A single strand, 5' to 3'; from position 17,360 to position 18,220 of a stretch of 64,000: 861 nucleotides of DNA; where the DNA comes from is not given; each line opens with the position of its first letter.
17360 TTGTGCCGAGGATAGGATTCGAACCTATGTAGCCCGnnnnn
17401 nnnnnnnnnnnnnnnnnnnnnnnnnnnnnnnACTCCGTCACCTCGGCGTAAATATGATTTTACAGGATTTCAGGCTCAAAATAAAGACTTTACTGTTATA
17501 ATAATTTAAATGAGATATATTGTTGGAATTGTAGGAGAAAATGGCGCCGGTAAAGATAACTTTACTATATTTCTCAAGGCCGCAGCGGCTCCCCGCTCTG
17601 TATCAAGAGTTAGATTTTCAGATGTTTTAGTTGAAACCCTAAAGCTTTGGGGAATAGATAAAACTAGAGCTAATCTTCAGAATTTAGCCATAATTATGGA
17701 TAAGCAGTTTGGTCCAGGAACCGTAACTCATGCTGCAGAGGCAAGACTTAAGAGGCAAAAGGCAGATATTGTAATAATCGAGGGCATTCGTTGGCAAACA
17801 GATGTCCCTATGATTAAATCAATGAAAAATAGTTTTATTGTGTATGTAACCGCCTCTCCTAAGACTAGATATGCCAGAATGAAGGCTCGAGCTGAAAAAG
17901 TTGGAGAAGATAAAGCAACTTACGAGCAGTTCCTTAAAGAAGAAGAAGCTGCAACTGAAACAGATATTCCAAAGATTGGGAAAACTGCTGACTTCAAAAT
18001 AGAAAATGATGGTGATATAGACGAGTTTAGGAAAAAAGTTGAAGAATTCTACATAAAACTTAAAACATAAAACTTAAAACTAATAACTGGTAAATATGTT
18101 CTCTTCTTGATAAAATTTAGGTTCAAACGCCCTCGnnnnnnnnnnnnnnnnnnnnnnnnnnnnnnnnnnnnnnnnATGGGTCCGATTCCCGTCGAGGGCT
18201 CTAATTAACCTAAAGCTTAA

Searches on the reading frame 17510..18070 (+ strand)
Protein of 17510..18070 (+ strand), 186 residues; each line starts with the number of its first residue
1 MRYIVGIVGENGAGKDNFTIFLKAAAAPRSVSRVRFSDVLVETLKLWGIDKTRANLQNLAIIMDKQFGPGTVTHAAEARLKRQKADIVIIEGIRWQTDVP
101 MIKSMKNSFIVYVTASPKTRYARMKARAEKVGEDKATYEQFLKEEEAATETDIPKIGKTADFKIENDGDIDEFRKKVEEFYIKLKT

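Call 20: search_protein_families(library=pfam, proteins=[window:17510-18070:+], max_evalue=0.001)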
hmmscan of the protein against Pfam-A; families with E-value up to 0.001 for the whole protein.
window:17510-18070:+ (186 aa): 2 families
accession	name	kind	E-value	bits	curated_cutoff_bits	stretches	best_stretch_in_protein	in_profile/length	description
PF13238.12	AAA_18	-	3.9e-06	27.8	29.4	1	5-133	1-117/128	AAA domain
PF13207.12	AAA_17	-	5e-06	27.3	27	1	9-137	2-131/136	AAA domain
